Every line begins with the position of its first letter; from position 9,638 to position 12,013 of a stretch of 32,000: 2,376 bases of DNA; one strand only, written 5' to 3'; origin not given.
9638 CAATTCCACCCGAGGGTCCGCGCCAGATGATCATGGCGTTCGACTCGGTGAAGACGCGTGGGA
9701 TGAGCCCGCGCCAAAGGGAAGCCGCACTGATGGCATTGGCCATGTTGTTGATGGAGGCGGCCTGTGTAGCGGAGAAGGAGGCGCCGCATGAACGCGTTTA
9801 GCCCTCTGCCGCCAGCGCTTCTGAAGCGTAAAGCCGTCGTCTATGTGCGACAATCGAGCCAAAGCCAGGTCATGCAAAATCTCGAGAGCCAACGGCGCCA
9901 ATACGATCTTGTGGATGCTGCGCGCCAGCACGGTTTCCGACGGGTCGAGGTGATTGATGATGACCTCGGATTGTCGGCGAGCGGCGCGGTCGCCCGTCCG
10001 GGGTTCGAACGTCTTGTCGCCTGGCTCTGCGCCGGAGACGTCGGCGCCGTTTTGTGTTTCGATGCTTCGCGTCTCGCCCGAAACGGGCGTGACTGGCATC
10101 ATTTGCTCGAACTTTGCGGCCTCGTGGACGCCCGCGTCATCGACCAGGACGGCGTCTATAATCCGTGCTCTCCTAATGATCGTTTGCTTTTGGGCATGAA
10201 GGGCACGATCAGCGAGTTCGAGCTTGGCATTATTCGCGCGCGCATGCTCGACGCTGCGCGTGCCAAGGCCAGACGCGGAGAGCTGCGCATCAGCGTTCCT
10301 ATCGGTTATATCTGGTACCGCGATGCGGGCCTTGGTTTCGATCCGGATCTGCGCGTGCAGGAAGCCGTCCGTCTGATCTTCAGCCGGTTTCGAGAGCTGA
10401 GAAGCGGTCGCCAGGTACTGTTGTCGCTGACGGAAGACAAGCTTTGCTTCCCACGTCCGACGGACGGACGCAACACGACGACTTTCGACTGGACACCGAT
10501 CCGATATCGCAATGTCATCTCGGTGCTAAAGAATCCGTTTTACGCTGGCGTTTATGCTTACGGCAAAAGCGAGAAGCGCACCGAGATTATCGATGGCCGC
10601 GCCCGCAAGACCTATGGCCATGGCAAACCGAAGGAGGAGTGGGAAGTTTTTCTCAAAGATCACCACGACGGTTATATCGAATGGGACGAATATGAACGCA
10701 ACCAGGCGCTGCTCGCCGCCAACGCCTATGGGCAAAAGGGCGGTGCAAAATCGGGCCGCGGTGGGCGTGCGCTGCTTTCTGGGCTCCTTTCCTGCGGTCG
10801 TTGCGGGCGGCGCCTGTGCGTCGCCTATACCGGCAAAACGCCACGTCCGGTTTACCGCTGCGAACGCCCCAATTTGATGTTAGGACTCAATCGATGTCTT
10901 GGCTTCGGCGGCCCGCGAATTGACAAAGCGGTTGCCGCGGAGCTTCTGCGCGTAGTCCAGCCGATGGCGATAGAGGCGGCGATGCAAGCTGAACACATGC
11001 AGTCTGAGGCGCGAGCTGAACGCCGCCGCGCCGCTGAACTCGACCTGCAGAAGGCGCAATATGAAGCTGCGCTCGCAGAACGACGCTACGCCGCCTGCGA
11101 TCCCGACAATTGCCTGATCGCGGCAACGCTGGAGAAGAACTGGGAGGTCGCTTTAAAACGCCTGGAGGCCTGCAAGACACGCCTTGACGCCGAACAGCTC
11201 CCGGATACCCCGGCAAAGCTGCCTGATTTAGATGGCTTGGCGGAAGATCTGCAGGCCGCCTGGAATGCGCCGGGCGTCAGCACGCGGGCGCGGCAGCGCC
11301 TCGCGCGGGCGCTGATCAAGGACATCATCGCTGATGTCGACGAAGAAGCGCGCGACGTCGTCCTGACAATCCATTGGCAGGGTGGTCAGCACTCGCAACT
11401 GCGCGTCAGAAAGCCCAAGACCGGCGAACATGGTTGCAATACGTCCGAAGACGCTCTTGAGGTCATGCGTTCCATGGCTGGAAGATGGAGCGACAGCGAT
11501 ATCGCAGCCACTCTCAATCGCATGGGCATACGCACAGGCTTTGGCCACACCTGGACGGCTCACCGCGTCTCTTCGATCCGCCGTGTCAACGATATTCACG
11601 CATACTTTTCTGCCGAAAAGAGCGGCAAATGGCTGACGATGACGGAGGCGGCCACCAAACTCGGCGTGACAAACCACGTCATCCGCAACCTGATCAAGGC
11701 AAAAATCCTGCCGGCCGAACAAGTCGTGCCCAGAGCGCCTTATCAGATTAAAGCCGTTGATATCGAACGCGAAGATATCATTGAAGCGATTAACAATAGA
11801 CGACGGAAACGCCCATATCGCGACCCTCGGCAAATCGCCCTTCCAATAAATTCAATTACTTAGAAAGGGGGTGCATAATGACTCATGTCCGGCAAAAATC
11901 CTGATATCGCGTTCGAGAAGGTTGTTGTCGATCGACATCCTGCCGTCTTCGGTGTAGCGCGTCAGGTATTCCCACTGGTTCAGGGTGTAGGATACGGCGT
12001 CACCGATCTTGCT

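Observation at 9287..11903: Cargo-less 2.6-kb element driven by a 691-aa large serine recombinase, inserted at a dyad-symmetric site inside a conserved IS66 transposase motif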

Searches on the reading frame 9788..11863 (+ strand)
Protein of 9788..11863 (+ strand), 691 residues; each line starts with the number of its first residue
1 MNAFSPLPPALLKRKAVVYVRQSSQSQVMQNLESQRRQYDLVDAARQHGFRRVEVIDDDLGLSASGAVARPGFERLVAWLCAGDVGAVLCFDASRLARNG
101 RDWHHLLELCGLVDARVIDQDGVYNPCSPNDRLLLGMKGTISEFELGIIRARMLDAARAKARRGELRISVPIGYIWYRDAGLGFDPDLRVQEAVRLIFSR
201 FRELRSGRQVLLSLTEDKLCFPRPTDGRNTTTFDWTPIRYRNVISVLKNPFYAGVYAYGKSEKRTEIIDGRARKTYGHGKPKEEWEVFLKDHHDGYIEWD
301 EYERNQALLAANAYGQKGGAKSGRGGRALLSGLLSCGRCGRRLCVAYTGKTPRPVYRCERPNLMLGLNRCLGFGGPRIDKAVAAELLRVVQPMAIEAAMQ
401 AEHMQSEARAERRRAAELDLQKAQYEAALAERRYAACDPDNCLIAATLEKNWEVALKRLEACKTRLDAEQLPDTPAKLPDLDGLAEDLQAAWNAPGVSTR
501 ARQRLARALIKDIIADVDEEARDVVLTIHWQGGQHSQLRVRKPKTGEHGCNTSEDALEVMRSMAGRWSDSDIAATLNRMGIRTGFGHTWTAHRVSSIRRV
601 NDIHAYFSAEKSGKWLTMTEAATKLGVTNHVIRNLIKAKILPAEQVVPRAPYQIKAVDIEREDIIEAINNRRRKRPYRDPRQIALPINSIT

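Call 4: search_protein_families(library=pfam, proteins=[window:9788-11863:+], max_evalue=0.01)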
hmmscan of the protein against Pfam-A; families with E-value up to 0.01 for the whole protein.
window:9788-11863:+ (691 aa): 4 families
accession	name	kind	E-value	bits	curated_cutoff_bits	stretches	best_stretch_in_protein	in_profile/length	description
PF00239.26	Resolvase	-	6.9e-24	85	23.3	1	16-165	1-144/145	Resolvase, N terminal domain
PF07508.19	Recombinase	-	3e-17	63.2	21.1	1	191-311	4-101/102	Recombinase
PF13408.12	Zn_ribbon_recom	-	1.3e-06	29.1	25.3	1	329-385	1-56/58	Recombinase zinc beta ribbon domain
PF12728.13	HTH_17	-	0.00012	22.7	27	1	615-660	1-44/51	Helix-turn-helix domain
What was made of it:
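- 9788..11863 (+): Large serine recombinase, 691 aa: catalytic domain, recombinase domain, zinc ribbon, coiled coil, and a ~220-aa C-terminal extension ending in an excisionase-like winged helix. Pfam (call 4). HTH_17 scores 22.7 bits, below its cut-off (call 4).
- On Large serine recombinase (serine integrase) superfamily: PF00239 scores 85 bits against a cut-off of 23.3 (call 4).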

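Call 11: find_encoding_contigs(protein=window:9788-11863:+, flank=5000, max_places=10)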
Protein window:9788-11863:+ (691 aa): no gene with exactly this product is on record in the collection.
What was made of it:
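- Tried and rejected: The window LSR was not on record (call 11).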

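Call 19: find_homologous_proteins(query=window:9788-11863:+, max_evalue=1e-10)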
Query window:9788-11863:+ (691 aa): 7997 proteins with E <= 1e-10 among 8000 candidates; the best 120 are listed.
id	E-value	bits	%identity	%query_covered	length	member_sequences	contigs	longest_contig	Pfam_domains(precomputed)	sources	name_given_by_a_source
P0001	0.0e+0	1572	100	100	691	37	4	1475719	PF07508.20,PF00239.27,PF13408.13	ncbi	ncbi:recombinase family protein [Sinorhizobium medicae]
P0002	0.0e+0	1454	91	100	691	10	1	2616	PF07508.20,PF00239.27,PF13408.13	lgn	-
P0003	0.0e+0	1420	88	100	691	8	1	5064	PF07508.20,PF00239.27,PF13408.13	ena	-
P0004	0.0e+0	1389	87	100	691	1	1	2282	PF07508.20,PF00239.27,PF13408.13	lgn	-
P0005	0.0e+0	1388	87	100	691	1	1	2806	PF07508.20,PF00239.27,PF13408.13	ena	-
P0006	0.0e+0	1366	86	100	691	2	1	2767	PF07508.20,PF00239.27,PF13408.13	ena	-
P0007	0.0e+0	1355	84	100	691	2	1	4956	PF07508.20,PF00239.27,PF13408.13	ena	-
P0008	0.0e+0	1204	77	100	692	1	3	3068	PF07508.20,PF00239.27,PF13408.13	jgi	jgi:excisionase family DNA binding protein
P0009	0.0e+0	1203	76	100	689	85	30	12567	PF12728.14,PF07508.20,PF00239.27,PF13408.13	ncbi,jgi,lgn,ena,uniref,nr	ncbi:recombinase family protein [Pseudotabrizicola algicola]|jgi:DNA invertase Pin-like site-specifi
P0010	0.0e+0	1202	76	100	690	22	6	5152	PF12728.14,PF07508.20,PF00239.27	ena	-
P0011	0.0e+0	1196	76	100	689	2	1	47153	PF12728.14,PF07508.20,PF00239.27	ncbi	ncbi:MAG: recombinase family protein [Gemmobacter sp.]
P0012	0.0e+0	1195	75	100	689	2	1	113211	PF07508.20,PF00239.27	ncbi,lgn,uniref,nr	ncbi:DNA invertase Pin-like site-specific DNA recombinase [Aquamicrobium lusatiense]|uniref:DNA inve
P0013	0.0e+0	1187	75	100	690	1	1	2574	PF07508.20,PF00239.27,PF13408.13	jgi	jgi:excisionase family DNA binding protein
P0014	0.0e+0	1182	75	99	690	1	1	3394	PF07508.20,PF00239.27,PF13408.13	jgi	jgi:excisionase family DNA binding protein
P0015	0.0e+0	1182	75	100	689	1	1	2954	PF12728.14,PF07508.20,PF00239.27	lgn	-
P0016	0.0e+0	1178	74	99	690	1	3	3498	PF07508.20,PF00239.27,PF13408.13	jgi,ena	jgi:excisionase family DNA binding protein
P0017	0.0e+0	1175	75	99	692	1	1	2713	PF07508.20,PF00239.27,PF13408.13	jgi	jgi:excisionase family DNA binding protein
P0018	0.0e+0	1173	74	100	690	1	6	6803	PF07508.20,PF00239.27,PF13408.13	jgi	jgi:excisionase family DNA binding protein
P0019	0.0e+0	1173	75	99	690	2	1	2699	PF07508.20,PF00239.27,PF13408.13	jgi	jgi:DNA invertase Pin-like site-specific DNA recombinase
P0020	0.0e+0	1173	74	100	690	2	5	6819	PF07508.20,PF00239.27,PF13408.13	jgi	jgi:excisionase family DNA binding protein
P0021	0.0e+0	1170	75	99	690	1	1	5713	PF12728.14,PF07508.20,PF00239.27,PF13408.13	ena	-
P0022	0.0e+0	1169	75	100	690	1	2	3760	PF12728.14,PF07508.20,PF00239.27,PF13408.13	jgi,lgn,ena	-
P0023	0.0e+0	1168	74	100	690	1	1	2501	PF07508.20,PF00239.27,PF13408.13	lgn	-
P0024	0.0e+0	1167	76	98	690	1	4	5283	PF12728.14,PF07508.20,PF00239.27,PF13408.13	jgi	jgi:excisionase family DNA binding protein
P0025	0.0e+0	1166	75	99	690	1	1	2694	PF07508.20,PF00239.27,PF13408.13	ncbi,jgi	jgi:excisionase family DNA binding protein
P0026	0.0e+0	1165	74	100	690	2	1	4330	PF12728.14,PF07508.20,PF00239.27,PF13408.13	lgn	-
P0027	0.0e+0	1164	74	99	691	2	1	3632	PF12728.14,PF07508.20,PF00239.27,PF13408.13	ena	-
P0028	0.0e+0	1164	75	98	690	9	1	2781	PF12728.14,PF07508.20,PF00239.27,PF13408.13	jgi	jgi:excisionase family DNA binding protein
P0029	0.0e+0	1163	73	100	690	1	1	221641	PF12728.14,PF07508.20,PF00239.27,PF13408.13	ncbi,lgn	-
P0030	0.0e+0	1162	73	100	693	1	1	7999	PF07508.20,PF00239.27,PF13408.13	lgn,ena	-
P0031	0.0e+0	1161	76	98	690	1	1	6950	PF07508.20,PF00239.27,PF13408.13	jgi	jgi:excisionase family DNA binding protein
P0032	0.0e+0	1161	75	99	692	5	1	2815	PF12728.14,PF07508.20,PF00239.27,PF13408.13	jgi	jgi:excisionase family DNA binding protein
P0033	0.0e+0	1161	76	97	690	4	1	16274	PF12728.14,PF07508.20,PF00239.27,PF13408.13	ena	-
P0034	0.0e+0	1160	75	98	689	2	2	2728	PF07508.20,PF00239.27,PF13408.13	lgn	-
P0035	0.0e+0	1160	75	98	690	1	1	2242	PF12728.14,PF07508.20,PF00239.27,PF13408.13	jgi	jgi:excisionase family DNA binding protein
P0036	0.0e+0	1159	76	98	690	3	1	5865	PF07508.20,PF00239.27,PF13408.13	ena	-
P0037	0.0e+0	1158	74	100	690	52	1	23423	PF12728.14,PF07508.20,PF00239.27,PF13408.13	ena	-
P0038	0.0e+0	1156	74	99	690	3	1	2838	PF12728.14,PF07508.20,PF00239.27,PF13408.13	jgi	jgi:excisionase family DNA binding protein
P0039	0.0e+0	1156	75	98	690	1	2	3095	PF12728.14,PF07508.20,PF00239.27,PF13408.13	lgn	-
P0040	0.0e+0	1156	75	98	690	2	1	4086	PF12728.14,PF07508.20,PF00239.27,PF13408.13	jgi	jgi:DNA invertase Pin-like site-specific DNA recombinase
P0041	0.0e+0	1155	74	99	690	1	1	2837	PF07508.20,PF00239.27,PF13408.13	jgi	jgi:excisionase family DNA binding protein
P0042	0.0e+0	1155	75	98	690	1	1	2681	PF07508.20,PF00239.27,PF13408.13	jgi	jgi:excisionase family DNA binding protein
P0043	0.0e+0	1154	74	97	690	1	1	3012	PF12728.14,PF07508.20,PF00239.27,PF13408.13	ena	-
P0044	0.0e+0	1154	74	100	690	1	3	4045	PF12728.14,PF07508.20,PF00239.27,PF13408.13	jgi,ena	-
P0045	0.0e+0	1154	75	98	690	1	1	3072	PF07508.20,PF00239.27,PF13408.13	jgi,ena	-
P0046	0.0e+0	1153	75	98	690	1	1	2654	PF07508.20,PF00239.27,PF13408.13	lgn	-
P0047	0.0e+0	1152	75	98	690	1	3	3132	PF07508.20,PF00239.27,PF13408.13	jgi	-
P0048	0.0e+0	1152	74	99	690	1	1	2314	PF12728.14,PF07508.20,PF00239.27,PF13408.13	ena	-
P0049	0.0e+0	1152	73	100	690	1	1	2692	PF12728.14,PF07508.20,PF00239.27,PF13408.13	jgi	jgi:excisionase family DNA binding protein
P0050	0.0e+0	1151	75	98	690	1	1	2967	PF07508.20,PF00239.27,PF13408.13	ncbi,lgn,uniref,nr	ncbi:serine recombinase [Mycobacterium sp. KBS0706]|uniref:recombinase family protein n=1 Tax=Mycoba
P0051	0.0e+0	1151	74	99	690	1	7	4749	PF12728.14,PF07508.20,PF00239.27,PF13408.13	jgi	jgi:DNA invertase Pin-like site-specific DNA recombinase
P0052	0.0e+0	1151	74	99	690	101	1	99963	PF12728.14,PF07508.20,PF00239.27,PF13408.13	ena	-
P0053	0.0e+0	1151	74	99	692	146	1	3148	PF07508.20,PF00239.27,PF13408.13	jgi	jgi:excisionase family DNA binding protein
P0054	0.0e+0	1151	74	98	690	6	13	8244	PF07508.20,PF00239.27,PF13408.13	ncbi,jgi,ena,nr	ncbi:MAG TPA: recombinase family protein [Stellaceae bacterium]|nr:recombinase family protein [Stell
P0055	0.0e+0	1151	74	98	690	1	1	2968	PF07508.20,PF00239.27,PF13408.13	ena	-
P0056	0.0e+0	1150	74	99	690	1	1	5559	PF07508.20,PF00239.27,PF13408.13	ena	-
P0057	0.0e+0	1150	74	98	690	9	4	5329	PF12728.14,PF07508.20,PF00239.27,PF13408.13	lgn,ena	-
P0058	0.0e+0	1150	74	99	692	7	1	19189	PF12728.14,PF07508.20,PF00239.27,PF13408.13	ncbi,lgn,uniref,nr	ncbi:serine recombinase [Rhodovibrio sodomensis]|uniref:Serine recombinase n=1 Tax=Rhodovibrio sodom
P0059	0.0e+0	1149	74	99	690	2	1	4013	PF12728.14,PF07508.20,PF00239.27,PF13408.13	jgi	jgi:excisionase family DNA binding protein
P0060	0.0e+0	1148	74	98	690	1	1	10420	PF07508.20,PF00239.27,PF13408.13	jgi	jgi:excisionase family DNA binding protein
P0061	0.0e+0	1148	72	100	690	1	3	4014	PF12728.14,PF07508.20,PF00239.27,PF13408.13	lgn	-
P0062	0.0e+0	1148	74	96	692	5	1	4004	PF07508.20,PF00239.27,PF13408.13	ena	-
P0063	0.0e+0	1148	74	98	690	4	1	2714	PF12728.14,PF07508.20,PF00239.27,PF13408.13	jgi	jgi:excisionase family DNA binding protein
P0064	0.0e+0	1147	74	100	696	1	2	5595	PF12728.14,PF07508.20,PF00239.27,PF13408.13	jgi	jgi:excisionase family DNA binding protein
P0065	0.0e+0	1147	73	100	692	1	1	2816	PF12728.14,PF07508.20,PF00239.27,PF13408.13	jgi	jgi:excisionase family DNA binding protein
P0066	0.0e+0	1147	73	100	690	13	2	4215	PF07508.20,PF00239.27,PF13408.13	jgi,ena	jgi:excisionase family DNA binding protein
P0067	0.0e+0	1147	74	100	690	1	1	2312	PF12728.14,PF07508.20,PF00239.27,PF13408.13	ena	-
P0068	0.0e+0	1146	70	99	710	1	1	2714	PF07508.20,PF00239.27,PF13408.13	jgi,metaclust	metaclust:\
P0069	0.0e+0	1146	73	98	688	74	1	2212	PF12728.14,PF07508.20,PF00239.27,PF13408.13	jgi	jgi:excisionase family DNA binding protein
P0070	0.0e+0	1146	73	99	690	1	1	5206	PF07508.20,PF00239.27,PF13408.13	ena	-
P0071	0.0e+0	1146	74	99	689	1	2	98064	PF07508.20,PF00239.27,PF13408.13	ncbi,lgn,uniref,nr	ncbi:recombinase [Nitrospirillum viridazoti Y2]|uniref:Excisionase family DNA binding protein n=1 Ta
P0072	0.0e+0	1146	73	99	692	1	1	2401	PF12728.14,PF07508.20,PF00239.27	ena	-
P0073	0.0e+0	1145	73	99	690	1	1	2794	PF12728.14,PF07508.20,PF00239.27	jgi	jgi:excisionase family DNA binding protein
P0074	0.0e+0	1145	74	98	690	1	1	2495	PF12728.14,PF07508.20,PF00239.27,PF13408.13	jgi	jgi:excisionase family DNA binding protein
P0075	0.0e+0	1145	74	98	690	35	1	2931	PF12728.14,PF07508.20,PF00239.27,PF13408.13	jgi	jgi:excisionase family DNA binding protein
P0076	0.0e+0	1144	74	100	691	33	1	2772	PF12728.14,PF07508.20,PF00239.27,PF13408.13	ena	-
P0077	0.0e+0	1144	73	100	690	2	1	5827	PF07508.20,PF00239.27,PF13408.13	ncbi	-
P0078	0.0e+0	1144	72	100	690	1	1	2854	PF07508.20,PF00239.27,PF13408.13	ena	-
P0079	0.0e+0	1144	73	100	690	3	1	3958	PF07508.20,PF00239.27,PF13408.13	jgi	jgi:DNA invertase Pin-like site-specific DNA recombinase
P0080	0.0e+0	1144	72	99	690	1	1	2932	PF07508.20,PF00239.27,PF13408.13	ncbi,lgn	-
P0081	0.0e+0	1143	73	99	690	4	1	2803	PF12728.14,PF07508.20,PF00239.27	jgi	jgi:excisionase family DNA binding protein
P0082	0.0e+0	1143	74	98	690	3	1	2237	PF07508.20,PF00239.27,PF13408.13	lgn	-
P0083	0.0e+0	1143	74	97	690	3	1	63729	PF07508.20,PF00239.27,PF13408.13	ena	-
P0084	0.0e+0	1143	72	99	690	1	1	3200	PF07508.20,PF00239.27,PF13408.13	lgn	-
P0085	0.0e+0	1143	73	99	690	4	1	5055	PF12728.14,PF07508.20,PF00239.27,PF13408.13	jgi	jgi:excisionase family DNA binding protein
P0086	0.0e+0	1143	74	99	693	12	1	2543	PF12728.14,PF07508.20,PF00239.27,PF13408.13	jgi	jgi:excisionase family DNA binding protein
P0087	0.0e+0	1143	74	97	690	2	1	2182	PF12728.14,PF07508.20,PF00239.27,PF13408.13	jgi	-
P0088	0.0e+0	1143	74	98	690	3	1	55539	PF07508.20,PF00239.27,PF13408.13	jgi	jgi:DNA invertase Pin-like site-specific DNA recombinase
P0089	0.0e+0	1143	73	100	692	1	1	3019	PF12728.14,PF07508.20,PF00239.27,PF13408.13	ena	-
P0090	0.0e+0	1142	72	100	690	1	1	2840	PF12728.14,PF07508.20,PF00239.27,PF13408.13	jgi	jgi:excisionase family DNA binding protein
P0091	0.0e+0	1142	73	99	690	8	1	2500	PF12728.14,PF07508.20,PF00239.27,PF13408.13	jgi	jgi:excisionase family DNA binding protein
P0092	0.0e+0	1142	73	99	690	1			PF12728.14,PF07508.20,PF00239.27,PF13408.13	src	-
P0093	0.0e+0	1142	73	99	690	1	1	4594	PF12728.14,PF07508.20,PF00239.27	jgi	jgi:excisionase family DNA binding protein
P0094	0.0e+0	1142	73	99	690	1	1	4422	PF12728.14,PF07508.20,PF00239.27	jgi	jgi:excisionase family DNA binding protein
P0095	0.0e+0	1142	74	98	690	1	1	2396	PF12728.14,PF07508.20,PF00239.27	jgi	jgi:excisionase family DNA binding protein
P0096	0.0e+0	1141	74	97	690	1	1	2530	PF07508.20,PF00239.27,PF13408.13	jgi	jgi:DNA invertase Pin-like site-specific DNA recombinase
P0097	0.0e+0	1141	73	99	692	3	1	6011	PF07508.20,PF00239.27,PF13408.13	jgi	jgi:excisionase family DNA binding protein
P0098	0.0e+0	1141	73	100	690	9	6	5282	PF12728.14,PF07508.20,PF00239.27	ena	-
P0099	0.0e+0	1141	73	99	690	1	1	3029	PF12728.14,PF07508.20,PF00239.27,PF13408.13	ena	-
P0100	0.0e+0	1141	73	99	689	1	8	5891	PF12728.14,PF07508.20,PF00239.27,PF13408.13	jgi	jgi:excisionase family DNA binding protein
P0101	0.0e+0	1140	73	99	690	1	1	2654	PF12728.14,PF07508.20,PF00239.27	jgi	-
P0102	0.0e+0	1140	73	100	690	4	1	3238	PF12728.14,PF07508.20,PF00239.27,PF13408.13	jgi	-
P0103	0.0e+0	1140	73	100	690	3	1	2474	PF12728.14,PF07508.20,PF00239.27,PF13408.13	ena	-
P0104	0.0e+0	1140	72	100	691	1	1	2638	PF12728.14,PF07508.20,PF00239.27,PF13408.13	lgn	-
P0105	0.0e+0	1140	74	98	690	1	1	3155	PF07508.20,PF00239.27,PF13408.13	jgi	jgi:DNA invertase Pin-like site-specific DNA recombinase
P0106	0.0e+0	1140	73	99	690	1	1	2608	PF12728.14,PF07508.20,PF00239.27,PF13408.13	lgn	-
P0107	0.0e+0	1140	73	100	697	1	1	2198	PF12728.14,PF07508.20,PF00239.27,PF13408.13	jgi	jgi:excisionase family DNA binding protein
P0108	0.0e+0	1139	72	99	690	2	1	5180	PF07508.20,PF00239.27,PF13408.13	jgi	jgi:excisionase family DNA binding protein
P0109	0.0e+0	1139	73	99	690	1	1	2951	PF07508.20,PF00239.27,PF13408.13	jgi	-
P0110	0.0e+0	1139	73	97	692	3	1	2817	PF12728.14,PF07508.20,PF00239.27,PF13408.13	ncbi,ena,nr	ncbi:MAG: recombinase family protein [Alphaproteobacteria bacterium]|nr:recombinase family protein [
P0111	0.0e+0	1139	74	99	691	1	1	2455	PF07508.20,PF00239.27,PF13408.13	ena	-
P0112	0.0e+0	1139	73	98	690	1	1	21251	PF07508.20,PF00239.27,PF13408.13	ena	-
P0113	0.0e+0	1139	73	97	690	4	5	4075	PF07508.20,PF00239.27,PF13408.13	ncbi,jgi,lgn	-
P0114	0.0e+0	1139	74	98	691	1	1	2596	PF12728.14,PF07508.20,PF00239.27,PF13408.13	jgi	jgi:excisionase family DNA binding protein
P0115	0.0e+0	1139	74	97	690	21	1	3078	PF12728.14,PF07508.20,PF00239.27,PF13408.13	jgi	jgi:excisionase family DNA binding protein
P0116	0.0e+0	1139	73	100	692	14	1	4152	PF12728.14,PF07508.20,PF00239.27,PF13408.13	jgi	jgi:excisionase family DNA binding protein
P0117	0.0e+0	1139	72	99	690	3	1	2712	PF07508.20,PF00239.27,PF13408.13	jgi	jgi:DNA invertase Pin-like site-specific DNA recombinase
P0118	0.0e+0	1138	74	98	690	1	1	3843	PF07508.20,PF00239.27,PF13408.13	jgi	jgi:excisionase family DNA binding protein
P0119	0.0e+0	1138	72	100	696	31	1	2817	PF12728.14,PF07508.20,PF00239.27,PF13408.13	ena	-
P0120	0.0e+0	1138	73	97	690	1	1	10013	PF07508.20,PF00239.27,PF13408.13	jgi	-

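Call 20: find_encoding_contigs(protein=P0009, flank=4000, max_places=10)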
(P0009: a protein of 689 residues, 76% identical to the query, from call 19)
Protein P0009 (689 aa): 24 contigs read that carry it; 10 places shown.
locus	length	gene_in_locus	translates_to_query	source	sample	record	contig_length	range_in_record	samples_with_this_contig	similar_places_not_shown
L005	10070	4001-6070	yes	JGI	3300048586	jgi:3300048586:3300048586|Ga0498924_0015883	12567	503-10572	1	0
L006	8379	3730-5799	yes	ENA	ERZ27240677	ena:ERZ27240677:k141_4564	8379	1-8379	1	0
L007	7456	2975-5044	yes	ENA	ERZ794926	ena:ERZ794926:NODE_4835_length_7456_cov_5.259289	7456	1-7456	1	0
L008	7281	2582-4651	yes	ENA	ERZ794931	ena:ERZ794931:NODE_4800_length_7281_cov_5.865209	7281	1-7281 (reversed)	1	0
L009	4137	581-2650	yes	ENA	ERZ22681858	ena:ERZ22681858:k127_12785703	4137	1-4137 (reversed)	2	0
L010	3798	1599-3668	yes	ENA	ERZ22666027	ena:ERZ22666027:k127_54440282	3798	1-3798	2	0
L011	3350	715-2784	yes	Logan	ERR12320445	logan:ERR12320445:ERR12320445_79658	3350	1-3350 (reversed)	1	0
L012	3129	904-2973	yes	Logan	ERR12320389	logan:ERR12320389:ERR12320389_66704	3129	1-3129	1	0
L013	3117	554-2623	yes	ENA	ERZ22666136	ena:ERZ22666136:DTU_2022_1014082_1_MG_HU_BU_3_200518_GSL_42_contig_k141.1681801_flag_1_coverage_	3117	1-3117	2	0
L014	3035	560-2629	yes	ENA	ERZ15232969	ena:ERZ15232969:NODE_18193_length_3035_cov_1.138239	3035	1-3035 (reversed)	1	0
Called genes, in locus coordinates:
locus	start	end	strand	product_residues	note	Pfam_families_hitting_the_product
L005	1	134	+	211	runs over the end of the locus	?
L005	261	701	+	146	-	PF04002:RadC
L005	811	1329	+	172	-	-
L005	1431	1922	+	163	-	PF21798:DUF6878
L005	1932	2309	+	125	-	PF21866:DUF6915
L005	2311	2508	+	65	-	-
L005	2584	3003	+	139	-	-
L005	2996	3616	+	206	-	-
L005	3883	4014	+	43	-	-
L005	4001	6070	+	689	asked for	PF00239:Resolvase, PF07508:Recombinase, PF13408:Zn_ribbon_recom (faint), PF12728:HTH_17 (faint)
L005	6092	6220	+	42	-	-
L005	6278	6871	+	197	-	PF17194:AbiEi_3_N (faint), PF19570:DUF6088, PF13338:AbiEi_4 (faint)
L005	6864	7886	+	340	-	PF08843:AbiEii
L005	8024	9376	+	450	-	-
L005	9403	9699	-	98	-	-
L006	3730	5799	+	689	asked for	PF00239:Resolvase, PF07508:Recombinase, PF13408:Zn_ribbon_recom (faint), PF12728:HTH_17 (faint)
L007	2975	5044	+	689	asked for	PF00239:Resolvase, PF07508:Recombinase, PF13408:Zn_ribbon_recom (faint), PF12728:HTH_17 (faint)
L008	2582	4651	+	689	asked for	PF00239:Resolvase, PF07508:Recombinase, PF13408:Zn_ribbon_recom (faint), PF12728:HTH_17 (faint)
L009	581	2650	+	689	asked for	PF00239:Resolvase, PF07508:Recombinase, PF13408:Zn_ribbon_recom (faint), PF12728:HTH_17 (faint)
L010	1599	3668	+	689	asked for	PF00239:Resolvase, PF07508:Recombinase, PF13408:Zn_ribbon_recom (faint), PF12728:HTH_17 (faint)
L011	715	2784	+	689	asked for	PF00239:Resolvase, PF07508:Recombinase, PF13408:Zn_ribbon_recom (faint), PF12728:HTH_17 (faint)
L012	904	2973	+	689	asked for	PF00239:Resolvase, PF07508:Recombinase, PF13408:Zn_ribbon_recom (faint), PF12728:HTH_17 (faint)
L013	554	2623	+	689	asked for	PF00239:Resolvase, PF07508:Recombinase, PF13408:Zn_ribbon_recom (faint), PF12728:HTH_17 (faint)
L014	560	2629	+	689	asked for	PF00239:Resolvase, PF07508:Recombinase, PF13408:Zn_ribbon_recom (faint), PF12728:HTH_17 (faint)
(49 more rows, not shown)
